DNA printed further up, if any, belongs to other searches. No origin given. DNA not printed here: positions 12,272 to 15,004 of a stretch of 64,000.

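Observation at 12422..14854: Unusually large MoxR/AAA_5-like ATPase with long N- and C-terminal extensions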

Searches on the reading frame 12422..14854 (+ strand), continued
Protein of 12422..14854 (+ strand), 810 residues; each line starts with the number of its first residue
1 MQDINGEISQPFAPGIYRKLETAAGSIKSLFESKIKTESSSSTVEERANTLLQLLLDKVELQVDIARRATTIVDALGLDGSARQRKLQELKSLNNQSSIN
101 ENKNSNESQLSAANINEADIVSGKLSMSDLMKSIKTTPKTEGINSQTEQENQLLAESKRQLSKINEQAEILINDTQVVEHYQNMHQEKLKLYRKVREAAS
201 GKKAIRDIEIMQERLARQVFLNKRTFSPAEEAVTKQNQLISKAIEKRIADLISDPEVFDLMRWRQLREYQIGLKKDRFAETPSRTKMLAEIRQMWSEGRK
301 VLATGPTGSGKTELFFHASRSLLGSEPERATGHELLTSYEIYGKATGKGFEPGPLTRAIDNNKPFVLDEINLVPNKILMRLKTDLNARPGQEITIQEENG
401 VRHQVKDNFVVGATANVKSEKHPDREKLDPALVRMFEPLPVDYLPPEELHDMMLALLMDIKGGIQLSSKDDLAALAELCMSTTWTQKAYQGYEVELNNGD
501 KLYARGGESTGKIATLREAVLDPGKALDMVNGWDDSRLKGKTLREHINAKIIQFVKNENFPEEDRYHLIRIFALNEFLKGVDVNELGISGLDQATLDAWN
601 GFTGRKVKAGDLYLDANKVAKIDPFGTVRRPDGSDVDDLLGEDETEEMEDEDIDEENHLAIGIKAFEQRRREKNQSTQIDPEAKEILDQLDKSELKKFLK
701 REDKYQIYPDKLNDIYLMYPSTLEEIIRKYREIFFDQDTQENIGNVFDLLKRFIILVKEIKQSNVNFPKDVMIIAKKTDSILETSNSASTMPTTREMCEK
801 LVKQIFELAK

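Call 35: list_cluster_members(proteins=[P0033, P0037, P0047, P0070, P0099, P0107, P0130, P0133, P0168, P0172])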
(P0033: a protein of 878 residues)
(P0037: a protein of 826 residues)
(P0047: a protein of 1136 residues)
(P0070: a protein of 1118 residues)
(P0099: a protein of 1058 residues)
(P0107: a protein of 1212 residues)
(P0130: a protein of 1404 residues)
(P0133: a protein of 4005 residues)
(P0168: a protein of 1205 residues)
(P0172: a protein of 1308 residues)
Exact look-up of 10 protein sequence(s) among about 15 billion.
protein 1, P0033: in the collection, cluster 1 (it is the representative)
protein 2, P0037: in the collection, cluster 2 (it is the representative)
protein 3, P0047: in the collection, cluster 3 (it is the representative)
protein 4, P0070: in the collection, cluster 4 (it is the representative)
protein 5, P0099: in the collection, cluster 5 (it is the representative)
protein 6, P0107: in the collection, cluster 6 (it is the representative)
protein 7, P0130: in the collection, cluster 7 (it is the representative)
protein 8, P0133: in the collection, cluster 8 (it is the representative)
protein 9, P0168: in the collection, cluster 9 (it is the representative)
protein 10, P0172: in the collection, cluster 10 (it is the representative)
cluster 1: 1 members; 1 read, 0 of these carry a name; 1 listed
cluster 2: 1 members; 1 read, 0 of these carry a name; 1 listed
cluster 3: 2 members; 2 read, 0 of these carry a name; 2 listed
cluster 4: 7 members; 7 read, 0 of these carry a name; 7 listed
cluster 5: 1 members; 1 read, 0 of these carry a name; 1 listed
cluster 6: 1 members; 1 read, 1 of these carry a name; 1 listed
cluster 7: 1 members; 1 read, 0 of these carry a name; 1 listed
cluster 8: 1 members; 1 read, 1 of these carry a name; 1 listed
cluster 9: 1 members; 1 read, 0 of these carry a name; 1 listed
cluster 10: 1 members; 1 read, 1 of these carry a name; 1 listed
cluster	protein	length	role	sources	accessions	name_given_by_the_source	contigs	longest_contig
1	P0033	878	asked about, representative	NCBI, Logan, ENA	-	-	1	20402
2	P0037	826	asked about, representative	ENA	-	-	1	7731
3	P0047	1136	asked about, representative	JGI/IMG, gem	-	-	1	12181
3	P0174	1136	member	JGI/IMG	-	-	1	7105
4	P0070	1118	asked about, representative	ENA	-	-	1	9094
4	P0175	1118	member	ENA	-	-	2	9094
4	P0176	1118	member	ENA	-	-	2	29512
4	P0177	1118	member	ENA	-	-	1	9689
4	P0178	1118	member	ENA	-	-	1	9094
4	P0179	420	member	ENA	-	-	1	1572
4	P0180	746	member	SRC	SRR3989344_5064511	-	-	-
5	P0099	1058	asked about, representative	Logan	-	-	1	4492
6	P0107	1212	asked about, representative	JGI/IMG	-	MoxR-like ATPase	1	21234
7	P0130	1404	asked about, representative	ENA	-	-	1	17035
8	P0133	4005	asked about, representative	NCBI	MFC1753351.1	AAA family ATPase [Thermoproteota archaeon]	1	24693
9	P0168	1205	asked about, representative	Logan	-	-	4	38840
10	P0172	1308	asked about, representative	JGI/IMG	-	hypothetical protein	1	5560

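Call 36: find_related_loci(query=A1, collection=genome_contigs, flank=4000)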
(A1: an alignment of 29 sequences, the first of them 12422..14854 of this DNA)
Query A1 (810 aa) in genome_contigs; peptide patterns used: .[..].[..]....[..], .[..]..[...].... (x = any residue, [..] = any of these).
600 stretches matched a pattern (row limit reached: there are more); 2 encode a relative of the query (tblastn E <= 1e-3); 2 distinct loci.
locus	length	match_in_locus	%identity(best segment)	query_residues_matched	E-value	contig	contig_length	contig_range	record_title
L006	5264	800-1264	28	298-448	4e-6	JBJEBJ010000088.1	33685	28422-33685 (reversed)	MAG: Candidatus Cryptobacteroides sp. isolate PUUB61_bin.006 NODE_543_length_33685_cov_13.367232, whole genome shotgun s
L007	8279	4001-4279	40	285-370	5e-6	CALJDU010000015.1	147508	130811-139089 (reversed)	MAG: uncultured bacterium isolate R4_Bin_MAXBIN__061_1 genome assembly, contig: c_000001992368, whole genome shotgun seq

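Call 37: find_encoding_contigs(protein=P0033, flank=6000, max_places=1)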
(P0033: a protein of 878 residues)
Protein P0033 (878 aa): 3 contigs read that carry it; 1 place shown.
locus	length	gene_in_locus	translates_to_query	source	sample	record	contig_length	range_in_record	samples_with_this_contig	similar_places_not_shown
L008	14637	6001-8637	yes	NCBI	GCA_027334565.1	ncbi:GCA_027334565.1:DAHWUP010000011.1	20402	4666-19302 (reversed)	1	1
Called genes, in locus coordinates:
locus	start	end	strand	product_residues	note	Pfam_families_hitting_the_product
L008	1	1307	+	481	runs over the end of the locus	PF01609:DDE_Tnp_1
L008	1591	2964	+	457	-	PF13173:AAA_14, PF13635:DUF4143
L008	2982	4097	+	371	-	-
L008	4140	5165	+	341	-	PF13384:HTH_23, PF13551:HTH_29 (weak), PF13358:DDE_3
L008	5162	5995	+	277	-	-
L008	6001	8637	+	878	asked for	PF07728:AAA_5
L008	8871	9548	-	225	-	PF12762:DDE_Tnp_IS1595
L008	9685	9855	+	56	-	-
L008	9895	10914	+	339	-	PF07224:Chlorophyllase (weak), PF01738:DLH (faint), PF00326:Peptidase_S9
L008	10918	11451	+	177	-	PF20221:DUF6580 (weak)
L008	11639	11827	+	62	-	-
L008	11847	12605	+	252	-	PF01145:Band_7, PF13421:Band_7_1 (weak)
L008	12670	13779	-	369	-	-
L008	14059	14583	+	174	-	PF03551:PadR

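Call 38: find_encoding_contigs(protein=P0107, flank=6000, max_places=1)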
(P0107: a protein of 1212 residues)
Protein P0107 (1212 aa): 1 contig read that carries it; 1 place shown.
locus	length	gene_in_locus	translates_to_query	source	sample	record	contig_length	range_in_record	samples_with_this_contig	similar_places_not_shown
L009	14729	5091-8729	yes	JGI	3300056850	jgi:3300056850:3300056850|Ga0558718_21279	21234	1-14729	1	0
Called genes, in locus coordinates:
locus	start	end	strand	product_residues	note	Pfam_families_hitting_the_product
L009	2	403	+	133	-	?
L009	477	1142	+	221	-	PF00406:ADK, PF06414:Zeta_toxin (faint), PF13238:AAA_18 (weak), PF13671:AAA_33, PF13207:AAA_17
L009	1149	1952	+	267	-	PF00557:Peptidase_M24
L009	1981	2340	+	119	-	-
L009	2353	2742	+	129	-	PF03652:RuvX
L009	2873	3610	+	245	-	PF11967:RecO_N, PF02565:RecO_C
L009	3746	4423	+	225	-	-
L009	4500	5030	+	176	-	PF01863:YgjP-like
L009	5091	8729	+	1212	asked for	PF07728:AAA_5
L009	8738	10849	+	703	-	PF00092:VWA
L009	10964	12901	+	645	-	PF00270:DEAD, PF04851:ResIII (weak), PF00271:Helicase_C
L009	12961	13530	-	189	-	PF00173:Cyt-b5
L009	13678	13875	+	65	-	PF00313:CSD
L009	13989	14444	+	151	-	PF08570:DUF1761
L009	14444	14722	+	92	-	PF08922:DUF1905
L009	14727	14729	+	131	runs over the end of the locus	PF03073:TspO_MBR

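Call 39: find_encoding_contigs(protein=P0168, flank=6000, max_places=1)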
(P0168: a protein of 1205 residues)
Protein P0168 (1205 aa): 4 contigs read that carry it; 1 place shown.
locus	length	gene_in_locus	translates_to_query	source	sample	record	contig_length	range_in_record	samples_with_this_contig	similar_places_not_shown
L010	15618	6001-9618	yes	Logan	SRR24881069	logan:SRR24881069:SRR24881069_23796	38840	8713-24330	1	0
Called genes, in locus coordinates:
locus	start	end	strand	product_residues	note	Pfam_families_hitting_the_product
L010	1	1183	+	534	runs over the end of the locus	-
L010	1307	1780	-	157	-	-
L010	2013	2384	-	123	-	PF00436:SSB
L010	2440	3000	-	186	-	-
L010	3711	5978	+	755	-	PF00092:VWA (weak)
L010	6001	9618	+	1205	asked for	PF07728:AAA_5, PF13191:AAA_16 (weak), PF13671:AAA_33 (faint)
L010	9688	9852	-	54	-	-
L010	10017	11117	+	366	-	PF00589:Phage_integrase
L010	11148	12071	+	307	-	PF10463:Peptidase_U49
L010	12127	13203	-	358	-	PF00589:Phage_integrase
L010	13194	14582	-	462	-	PF10412:TrwB_AAD_bind (faint)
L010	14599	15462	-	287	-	-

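Call 41: search_protein_families(library=pfam, proteins=[L009:8738-10849:+, L010:3711-5978:+, P0107, P0168, P0130, P0047], max_evalue=1)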
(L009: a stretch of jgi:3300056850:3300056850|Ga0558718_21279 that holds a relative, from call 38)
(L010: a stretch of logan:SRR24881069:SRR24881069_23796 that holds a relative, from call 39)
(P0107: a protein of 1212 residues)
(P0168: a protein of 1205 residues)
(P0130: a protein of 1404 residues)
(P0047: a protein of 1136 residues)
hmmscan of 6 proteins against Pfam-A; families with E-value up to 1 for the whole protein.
L009:8738-10849:+ (703 aa): 4 families
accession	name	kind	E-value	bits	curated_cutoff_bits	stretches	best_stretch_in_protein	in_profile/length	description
PF00092.34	VWA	-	2.1e-09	38.3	23.8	1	504-668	1-140/174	von Willebrand factor type A domain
PF13519.12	VWA_2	-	0.00015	22.8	27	1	505-637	1-106/107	von Willebrand factor type A domain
PF13768.12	VWA_3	-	0.19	12.2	27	0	504-534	2-31/155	von Willebrand factor type A domain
PF17041.10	SasG_E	-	0.26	11.8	25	1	424-435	27-38/48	E domain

L010:3711-5978:+ (755 aa): 3 families
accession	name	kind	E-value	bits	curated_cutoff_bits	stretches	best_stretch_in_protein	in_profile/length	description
PF00092.34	VWA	-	9.1e-07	29.7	23.8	1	664-713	98-142/174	von Willebrand factor type A domain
PF07739.18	TipAS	-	0.17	12.8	23.8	0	446-495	6-56/117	TipAS antibiotic-recognition domain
PF05016.21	ParE_toxin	-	0.32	12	23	0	451-496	7-51/89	ParE toxin of type II toxin-antitoxin system, parDE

P0107 (1212 aa): 10 families
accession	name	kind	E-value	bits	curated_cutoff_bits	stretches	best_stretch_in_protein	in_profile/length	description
PF07728.20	AAA_5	-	2.9e-12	47.2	22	1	295-432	2-139/139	AAA domain (dynein-related subfamily)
PF13604.12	AAA_30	-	0.04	14.1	27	1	280-316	5-42/191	AAA domain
PF06068.19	TIP49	-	0.055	13.1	23.8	1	288-321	46-79/347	TIP49 P-loop domain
PF03193.22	RsgA_GTPase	-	0.056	13.7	30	1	225-312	37-125/174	RsgA GTPase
PF24409.1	wHTH-PRTase_assc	-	0.069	13.6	27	1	143-191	25-71/83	wHTH-PRTase associated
PF12774.13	AAA_6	-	0.17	11.3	25.2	1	271-317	11-57/327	Hydrolytic ATP binding site of dynein motor region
PF22223.1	ATR1_N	-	0.19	12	27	0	609-626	6-23/50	ATR1 N-terminal domain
PF12775.13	AAA_7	-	0.21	11.6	25.8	1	289-315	30-56/181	P-loop containing dynein motor region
PF13191.12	AAA_16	-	0.23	12.4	32.6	1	279-313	6-45/167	AAA ATPase domain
PF20720.3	nSTAND3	-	0.35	11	27.2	0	282-308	7-33/155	Novel STAND NTPase 3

P0168 (1205 aa): 30 families (the best 25 are shown)
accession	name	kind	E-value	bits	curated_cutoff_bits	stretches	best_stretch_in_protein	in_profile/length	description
PF07728.20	AAA_5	-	2.8e-09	37.5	22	1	173-299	1-127/139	AAA domain (dynein-related subfamily)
PF13191.12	AAA_16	-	1.4e-05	26.1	32.6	1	159-198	10-51/167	AAA ATPase domain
PF13671.12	AAA_33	-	1.6e-05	25.7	27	1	174-260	2-91/143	AAA domain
PF00004.35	AAA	-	0.00068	20.5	21.2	1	174-198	1-25/131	ATPase family associated with various cellular activities (AAA)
PF02367.23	TsaE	-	0.00073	19.9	26.6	1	160-199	10-49/128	Threonylcarbamoyl adenosine biosynthesis protein TsaE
PF13521.12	AAA_28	-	0.001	19.8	27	1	174-197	2-25/164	AAA domain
PF12774.13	AAA_6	-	0.0015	18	25.2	1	142-197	3-58/327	Hydrolytic ATP binding site of dynein motor region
PF03193.22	RsgA_GTPase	-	0.0019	18.5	30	1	142-194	75-129/174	RsgA GTPase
PF12775.13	AAA_7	-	0.0021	18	25.8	1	167-196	29-58/181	P-loop containing dynein motor region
PF20030.5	bpMoxR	-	0.0029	17.2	27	1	157-197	17-57/205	MoxR domain in the MoxR-vWA-beta-propeller ternary systems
PF00005.33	ABC_tran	-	0.0041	18.2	25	1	168-210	8-51/137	ABC transporter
PF03215.21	Rad17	-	0.0044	17.4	23.8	1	159-203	29-77/186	Rad17 P-loop domain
PF13238.12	AAA_18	-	0.0046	17.8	29.4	1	174-205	1-25/128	AAA domain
PF20703.3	nSTAND1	-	0.0063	16.6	27.1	1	156-189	18-51/379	Novel STAND NTPase 1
PF13481.12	AAA_25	-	0.0064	16.6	27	1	144-195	5-57/195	AAA domain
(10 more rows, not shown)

P0130 (1404 aa): 4 families
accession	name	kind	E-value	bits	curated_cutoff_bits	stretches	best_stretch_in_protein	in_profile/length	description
PF14903.11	WG_beta_rep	-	1.3e-45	153.5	25.6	6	935-968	3-35/35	WG containing repeat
PF24054.1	DUF7357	-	0.0014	19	27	0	821-848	89-116/131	Domain of unknown function (DUF7357)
PF07728.20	AAA_5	-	0.015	15.8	22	1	346-458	29-139/139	AAA domain (dynein-related subfamily)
PF21540.3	Choline_bind_4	-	0.023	15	27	2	962-977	6-20/21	Choline-binding repeat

P0047 (1136 aa): 4 families
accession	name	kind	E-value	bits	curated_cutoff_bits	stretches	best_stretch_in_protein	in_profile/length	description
PF07728.20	AAA_5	-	2.7e-09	37.6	22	1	333-474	2-137/139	AAA domain (dynein-related subfamily)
PF13481.12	AAA_25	-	0.0079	16.3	27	1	309-366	15-67/195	AAA domain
PF00158.32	Sigma54_activat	-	0.07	13.3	20.2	1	315-345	7-37/168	Sigma-54 interaction domain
PF12775.13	AAA_7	-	0.11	12.5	25.8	1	322-346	25-49/181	P-loop containing dynein motor region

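Call 51: find_encoding_contigs(protein=P0002, flank=6000, max_places=1)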
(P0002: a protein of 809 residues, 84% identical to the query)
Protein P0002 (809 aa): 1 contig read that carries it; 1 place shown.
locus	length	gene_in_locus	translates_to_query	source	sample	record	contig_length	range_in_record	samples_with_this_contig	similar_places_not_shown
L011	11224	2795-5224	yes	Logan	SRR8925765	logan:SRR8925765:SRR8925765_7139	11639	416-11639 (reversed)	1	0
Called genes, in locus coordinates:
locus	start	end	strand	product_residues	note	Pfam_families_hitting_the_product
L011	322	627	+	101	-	-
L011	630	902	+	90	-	PF21716:dnstrm_HI1420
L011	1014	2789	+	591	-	-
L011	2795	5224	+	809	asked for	PF07728:AAA_5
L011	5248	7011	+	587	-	PF00664:ABC_membrane, PF00005:ABC_tran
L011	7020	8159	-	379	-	-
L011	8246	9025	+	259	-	PF00106:adh_short, PF02719:Polysacc_synt_2 (weak), PF08659:KR, PF13460:NAD_binding_10, PF13561:adh_short_C2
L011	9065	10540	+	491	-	PF00270:DEAD, PF04851:ResIII, PF00271:Helicase_C, PF16124:RecQ_Zn_bind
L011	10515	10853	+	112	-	PF12643:MazG-like (weak)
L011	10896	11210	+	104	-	PF05973:Gp49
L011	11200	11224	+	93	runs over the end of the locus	PF13560:HTH_31, PF12844:HTH_19, PF01381:HTH_3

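Call 64: search_dna_similar(query=window:12422-14854:+, collection=phages, mode=protein, max_evalue=0.00001, max_rows=15)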
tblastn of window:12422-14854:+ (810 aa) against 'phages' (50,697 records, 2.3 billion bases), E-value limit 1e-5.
No match.

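Call 65: search_dna_similar(query=window:12422-14854:+, collection=plasmids, mode=protein, max_evalue=0.00001, max_rows=15)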
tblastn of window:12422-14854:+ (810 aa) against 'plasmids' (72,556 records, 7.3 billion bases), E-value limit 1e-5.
No match.

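Call 74: find_encoding_contigs(protein=P0176, flank=9000, max_places=2)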
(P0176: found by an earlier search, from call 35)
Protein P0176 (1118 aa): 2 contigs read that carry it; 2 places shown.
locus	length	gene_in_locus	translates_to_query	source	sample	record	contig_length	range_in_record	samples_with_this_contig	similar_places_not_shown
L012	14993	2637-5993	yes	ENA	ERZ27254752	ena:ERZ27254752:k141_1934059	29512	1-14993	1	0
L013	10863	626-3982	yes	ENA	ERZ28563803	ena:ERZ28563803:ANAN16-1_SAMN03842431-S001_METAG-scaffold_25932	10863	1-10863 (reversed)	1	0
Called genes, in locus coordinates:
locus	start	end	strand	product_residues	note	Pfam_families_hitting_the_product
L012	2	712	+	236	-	?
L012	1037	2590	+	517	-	PF25973:BSH_CzcB (faint), PF25989:YknX_C (faint), PF25954:Beta-barrel_RND_2 (weak)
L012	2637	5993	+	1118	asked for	PF07728:AAA_5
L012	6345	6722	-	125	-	PF22296:bAvd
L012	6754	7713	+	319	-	PF00078:RVT_1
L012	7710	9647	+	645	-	PF00092:VWA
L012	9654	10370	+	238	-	PF00005:ABC_tran, PF02463:SMC_N (faint), PF13304:AAA_21 (faint)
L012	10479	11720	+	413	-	PF12704:MacB_PCD, PF02687:FtsX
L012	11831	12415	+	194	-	PF01765:RRF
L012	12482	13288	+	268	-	PF02498:Bro-N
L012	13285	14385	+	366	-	PF02163:Peptidase_M50, PF17820:PDZ_6 (faint), PF13180:PDZ_2 (weak)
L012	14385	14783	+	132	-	PF02878:PGM_PMM_I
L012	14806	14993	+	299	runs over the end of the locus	PF02879:PGM_PMM_II, PF02880:PGM_PMM_III, PF00408:PGM_PMM_IV (weak)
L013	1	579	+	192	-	?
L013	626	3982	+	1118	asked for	PF07728:AAA_5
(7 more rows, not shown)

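Call 87: search_dna_similar(query=P0168, collection=plasmids, mode=protein, max_evalue=0.000001, max_rows=12)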
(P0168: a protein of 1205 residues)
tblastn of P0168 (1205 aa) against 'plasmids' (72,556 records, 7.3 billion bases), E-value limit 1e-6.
No match.
